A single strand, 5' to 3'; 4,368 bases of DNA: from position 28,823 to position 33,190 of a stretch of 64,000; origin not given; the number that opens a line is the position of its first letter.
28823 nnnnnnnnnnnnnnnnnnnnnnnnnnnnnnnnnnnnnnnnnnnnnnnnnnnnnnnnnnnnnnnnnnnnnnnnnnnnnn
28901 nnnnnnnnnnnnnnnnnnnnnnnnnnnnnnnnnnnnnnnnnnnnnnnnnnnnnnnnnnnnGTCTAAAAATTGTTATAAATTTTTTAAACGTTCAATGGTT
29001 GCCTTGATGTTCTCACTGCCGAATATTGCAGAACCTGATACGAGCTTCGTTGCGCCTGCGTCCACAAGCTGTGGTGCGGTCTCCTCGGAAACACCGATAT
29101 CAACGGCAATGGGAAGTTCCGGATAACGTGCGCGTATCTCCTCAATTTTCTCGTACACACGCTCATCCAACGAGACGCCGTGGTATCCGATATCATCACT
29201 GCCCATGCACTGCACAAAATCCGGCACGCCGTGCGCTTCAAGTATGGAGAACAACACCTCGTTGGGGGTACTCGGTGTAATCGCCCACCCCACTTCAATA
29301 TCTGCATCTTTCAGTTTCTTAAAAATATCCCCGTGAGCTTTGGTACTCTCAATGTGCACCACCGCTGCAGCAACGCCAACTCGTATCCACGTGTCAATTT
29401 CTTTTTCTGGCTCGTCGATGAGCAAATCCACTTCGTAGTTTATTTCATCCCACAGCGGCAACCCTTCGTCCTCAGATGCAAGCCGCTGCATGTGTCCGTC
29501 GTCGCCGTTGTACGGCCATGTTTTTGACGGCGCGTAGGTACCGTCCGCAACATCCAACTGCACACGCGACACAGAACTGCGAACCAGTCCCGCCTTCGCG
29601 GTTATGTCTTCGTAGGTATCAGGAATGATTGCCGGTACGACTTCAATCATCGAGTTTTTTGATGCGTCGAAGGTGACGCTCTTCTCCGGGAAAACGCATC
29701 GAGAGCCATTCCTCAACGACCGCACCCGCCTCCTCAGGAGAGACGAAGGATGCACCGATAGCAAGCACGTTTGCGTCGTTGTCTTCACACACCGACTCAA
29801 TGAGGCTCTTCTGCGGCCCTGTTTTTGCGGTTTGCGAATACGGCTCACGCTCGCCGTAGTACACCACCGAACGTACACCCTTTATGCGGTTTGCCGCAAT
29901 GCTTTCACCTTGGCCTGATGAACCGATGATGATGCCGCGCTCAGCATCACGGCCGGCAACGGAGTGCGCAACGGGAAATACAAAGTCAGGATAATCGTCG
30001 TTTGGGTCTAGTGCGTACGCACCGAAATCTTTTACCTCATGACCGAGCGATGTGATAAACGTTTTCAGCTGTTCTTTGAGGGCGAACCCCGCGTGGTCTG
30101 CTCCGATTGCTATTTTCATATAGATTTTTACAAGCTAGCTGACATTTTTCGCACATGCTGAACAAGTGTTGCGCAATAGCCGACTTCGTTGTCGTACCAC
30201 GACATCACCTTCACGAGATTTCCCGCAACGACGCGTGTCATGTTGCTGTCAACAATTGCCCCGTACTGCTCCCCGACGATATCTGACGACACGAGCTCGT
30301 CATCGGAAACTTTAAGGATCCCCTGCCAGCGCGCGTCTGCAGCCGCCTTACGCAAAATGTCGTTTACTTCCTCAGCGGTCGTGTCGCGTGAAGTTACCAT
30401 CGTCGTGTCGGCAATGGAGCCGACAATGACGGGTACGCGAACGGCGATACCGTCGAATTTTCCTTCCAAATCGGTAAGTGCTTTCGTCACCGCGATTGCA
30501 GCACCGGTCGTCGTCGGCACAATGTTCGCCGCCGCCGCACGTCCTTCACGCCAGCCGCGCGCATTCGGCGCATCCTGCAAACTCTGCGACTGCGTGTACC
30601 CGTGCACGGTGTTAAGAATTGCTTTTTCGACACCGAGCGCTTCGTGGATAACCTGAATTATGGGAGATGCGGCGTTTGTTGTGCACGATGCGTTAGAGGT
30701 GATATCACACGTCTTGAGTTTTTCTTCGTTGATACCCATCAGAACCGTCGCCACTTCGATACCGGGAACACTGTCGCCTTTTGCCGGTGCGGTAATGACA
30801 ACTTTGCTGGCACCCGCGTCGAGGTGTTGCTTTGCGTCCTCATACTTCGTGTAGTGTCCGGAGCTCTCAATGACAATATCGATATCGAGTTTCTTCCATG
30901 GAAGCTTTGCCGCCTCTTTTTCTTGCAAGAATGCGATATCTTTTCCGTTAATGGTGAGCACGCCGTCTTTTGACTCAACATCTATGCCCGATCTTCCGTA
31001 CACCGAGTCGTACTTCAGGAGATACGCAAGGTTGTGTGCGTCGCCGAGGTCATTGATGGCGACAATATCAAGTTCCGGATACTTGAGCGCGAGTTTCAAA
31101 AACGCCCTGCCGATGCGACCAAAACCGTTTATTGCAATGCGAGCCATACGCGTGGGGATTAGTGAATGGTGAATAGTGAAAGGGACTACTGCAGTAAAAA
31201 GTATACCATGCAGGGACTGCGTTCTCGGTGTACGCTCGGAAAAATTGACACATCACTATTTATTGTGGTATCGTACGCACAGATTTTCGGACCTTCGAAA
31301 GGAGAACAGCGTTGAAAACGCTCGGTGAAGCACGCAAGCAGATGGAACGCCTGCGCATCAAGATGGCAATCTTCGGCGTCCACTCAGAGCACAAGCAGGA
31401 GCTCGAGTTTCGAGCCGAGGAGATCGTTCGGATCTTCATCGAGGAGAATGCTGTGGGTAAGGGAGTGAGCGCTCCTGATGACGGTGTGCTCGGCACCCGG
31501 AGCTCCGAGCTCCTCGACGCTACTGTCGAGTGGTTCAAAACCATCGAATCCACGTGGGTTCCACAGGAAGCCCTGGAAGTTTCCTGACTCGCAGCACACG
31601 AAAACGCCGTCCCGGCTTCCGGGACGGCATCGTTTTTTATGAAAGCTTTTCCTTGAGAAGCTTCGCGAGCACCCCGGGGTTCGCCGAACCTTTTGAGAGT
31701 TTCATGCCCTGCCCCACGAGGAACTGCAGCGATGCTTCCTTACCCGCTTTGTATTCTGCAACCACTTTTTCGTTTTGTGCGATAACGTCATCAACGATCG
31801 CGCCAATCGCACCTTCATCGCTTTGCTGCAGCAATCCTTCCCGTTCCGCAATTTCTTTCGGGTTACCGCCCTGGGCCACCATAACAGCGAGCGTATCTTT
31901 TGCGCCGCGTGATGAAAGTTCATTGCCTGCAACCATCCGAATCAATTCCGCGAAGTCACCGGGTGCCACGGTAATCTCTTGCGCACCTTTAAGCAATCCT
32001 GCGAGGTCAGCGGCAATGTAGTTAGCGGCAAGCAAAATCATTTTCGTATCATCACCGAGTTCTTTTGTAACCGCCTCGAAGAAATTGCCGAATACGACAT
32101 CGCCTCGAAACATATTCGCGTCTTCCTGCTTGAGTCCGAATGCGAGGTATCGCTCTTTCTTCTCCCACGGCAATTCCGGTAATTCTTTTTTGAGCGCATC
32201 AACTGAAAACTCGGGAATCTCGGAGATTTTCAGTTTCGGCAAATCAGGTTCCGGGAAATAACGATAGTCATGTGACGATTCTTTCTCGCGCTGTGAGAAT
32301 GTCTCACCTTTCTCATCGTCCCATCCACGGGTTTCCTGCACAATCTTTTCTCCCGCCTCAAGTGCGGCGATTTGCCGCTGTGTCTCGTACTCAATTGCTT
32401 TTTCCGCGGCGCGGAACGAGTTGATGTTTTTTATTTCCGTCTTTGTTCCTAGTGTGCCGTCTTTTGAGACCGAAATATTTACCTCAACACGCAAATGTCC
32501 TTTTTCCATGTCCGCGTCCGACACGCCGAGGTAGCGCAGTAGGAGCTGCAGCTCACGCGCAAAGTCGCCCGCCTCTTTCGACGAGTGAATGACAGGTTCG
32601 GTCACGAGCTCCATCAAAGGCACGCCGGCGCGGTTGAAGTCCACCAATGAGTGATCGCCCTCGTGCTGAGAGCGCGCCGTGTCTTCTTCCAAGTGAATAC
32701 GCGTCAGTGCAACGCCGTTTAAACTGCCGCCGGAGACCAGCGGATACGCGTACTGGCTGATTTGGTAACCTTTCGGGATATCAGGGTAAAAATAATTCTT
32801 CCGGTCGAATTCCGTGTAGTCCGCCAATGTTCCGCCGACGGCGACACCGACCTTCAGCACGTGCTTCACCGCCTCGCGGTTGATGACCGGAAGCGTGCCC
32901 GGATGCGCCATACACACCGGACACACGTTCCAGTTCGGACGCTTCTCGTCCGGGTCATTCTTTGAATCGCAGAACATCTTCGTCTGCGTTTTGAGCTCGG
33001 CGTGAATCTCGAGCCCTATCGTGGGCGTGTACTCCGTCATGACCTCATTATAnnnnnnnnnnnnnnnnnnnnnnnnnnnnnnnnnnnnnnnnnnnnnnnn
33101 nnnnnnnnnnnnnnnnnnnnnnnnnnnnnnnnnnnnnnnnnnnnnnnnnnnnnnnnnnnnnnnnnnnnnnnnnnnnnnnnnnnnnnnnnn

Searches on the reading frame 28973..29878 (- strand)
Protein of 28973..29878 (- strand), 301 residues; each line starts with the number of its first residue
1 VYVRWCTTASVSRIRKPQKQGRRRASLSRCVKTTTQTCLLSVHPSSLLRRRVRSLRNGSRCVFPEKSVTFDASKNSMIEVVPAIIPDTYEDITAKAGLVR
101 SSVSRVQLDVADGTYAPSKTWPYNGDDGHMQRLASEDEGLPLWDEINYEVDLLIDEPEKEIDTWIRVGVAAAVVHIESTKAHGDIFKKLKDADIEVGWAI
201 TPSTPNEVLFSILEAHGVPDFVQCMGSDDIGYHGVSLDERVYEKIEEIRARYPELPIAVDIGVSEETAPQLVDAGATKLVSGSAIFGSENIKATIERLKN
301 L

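Call 10: search_protein_families(library=pfam, proteins=[window:28973-29878:-], max_evalue=0.001)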
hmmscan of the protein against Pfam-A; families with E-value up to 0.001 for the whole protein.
window:28973-29878:- (301 aa): 2 families
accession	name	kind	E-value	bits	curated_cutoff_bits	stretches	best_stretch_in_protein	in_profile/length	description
PF00834.25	Ribul_P_3_epim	-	1.4e-19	70.7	21.1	1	103-286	26-198/198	Ribulose-phosphate 3 epimerase family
PF00290.26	Trp_syntA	-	1.3e-05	24.8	27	1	162-286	109-230/259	Tryptophan synthase alpha chain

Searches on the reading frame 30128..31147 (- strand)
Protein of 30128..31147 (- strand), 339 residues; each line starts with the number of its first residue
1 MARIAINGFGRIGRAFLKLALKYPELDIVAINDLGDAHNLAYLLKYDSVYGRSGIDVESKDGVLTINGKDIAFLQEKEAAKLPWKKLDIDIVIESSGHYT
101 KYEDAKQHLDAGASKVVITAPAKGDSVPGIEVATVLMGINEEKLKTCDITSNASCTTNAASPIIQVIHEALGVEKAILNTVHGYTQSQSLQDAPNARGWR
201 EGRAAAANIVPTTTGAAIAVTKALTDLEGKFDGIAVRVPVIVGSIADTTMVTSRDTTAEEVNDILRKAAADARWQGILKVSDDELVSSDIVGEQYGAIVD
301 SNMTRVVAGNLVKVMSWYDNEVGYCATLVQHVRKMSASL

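Call 10: search_protein_families(library=pfam, proteins=[window:30128-31147:-], max_evalue=0.001)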
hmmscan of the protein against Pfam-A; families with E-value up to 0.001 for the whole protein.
window:30128-31147:- (339 aa): 2 families
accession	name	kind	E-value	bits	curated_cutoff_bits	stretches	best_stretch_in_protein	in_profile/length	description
PF02800.25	Gp_dh_C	-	7.2e-51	172.3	24.4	1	162-318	3-158/158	Glyceraldehyde 3-phosphate dehydrogenase, C-terminal domain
PF00044.30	Gp_dh_N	-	9.4e-35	119.4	31.7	1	3-101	2-100/101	Glyceraldehyde 3-phosphate dehydrogenase, NAD binding domain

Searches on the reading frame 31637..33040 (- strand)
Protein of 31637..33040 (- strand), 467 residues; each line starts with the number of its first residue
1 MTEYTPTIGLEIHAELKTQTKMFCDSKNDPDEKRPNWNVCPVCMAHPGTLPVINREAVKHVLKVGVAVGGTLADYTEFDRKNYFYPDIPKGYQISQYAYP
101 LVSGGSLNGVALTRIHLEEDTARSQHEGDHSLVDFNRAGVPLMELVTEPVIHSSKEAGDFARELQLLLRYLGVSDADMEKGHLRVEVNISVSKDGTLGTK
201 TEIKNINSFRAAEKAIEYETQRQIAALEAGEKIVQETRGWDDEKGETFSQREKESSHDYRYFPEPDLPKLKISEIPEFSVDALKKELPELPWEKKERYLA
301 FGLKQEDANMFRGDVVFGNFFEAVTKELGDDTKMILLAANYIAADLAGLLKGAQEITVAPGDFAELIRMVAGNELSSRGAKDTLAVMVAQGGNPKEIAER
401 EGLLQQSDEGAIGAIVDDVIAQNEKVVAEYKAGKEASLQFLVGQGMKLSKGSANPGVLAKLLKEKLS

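Call 10: search_protein_families(library=pfam, proteins=[window:31637-33040:-], max_evalue=0.001)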
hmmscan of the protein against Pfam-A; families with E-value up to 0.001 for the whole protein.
window:31637-33040:- (467 aa): 2 families
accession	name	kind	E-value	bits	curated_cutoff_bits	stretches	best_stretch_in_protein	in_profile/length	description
PF02934.20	GatB_N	-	8.2e-107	356.9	23.4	1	7-274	2-273/277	GatB/GatE catalytic domain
PF02637.23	GatB_Yqey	-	1.1e-36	126.4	27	1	319-466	1-148/148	GatB domain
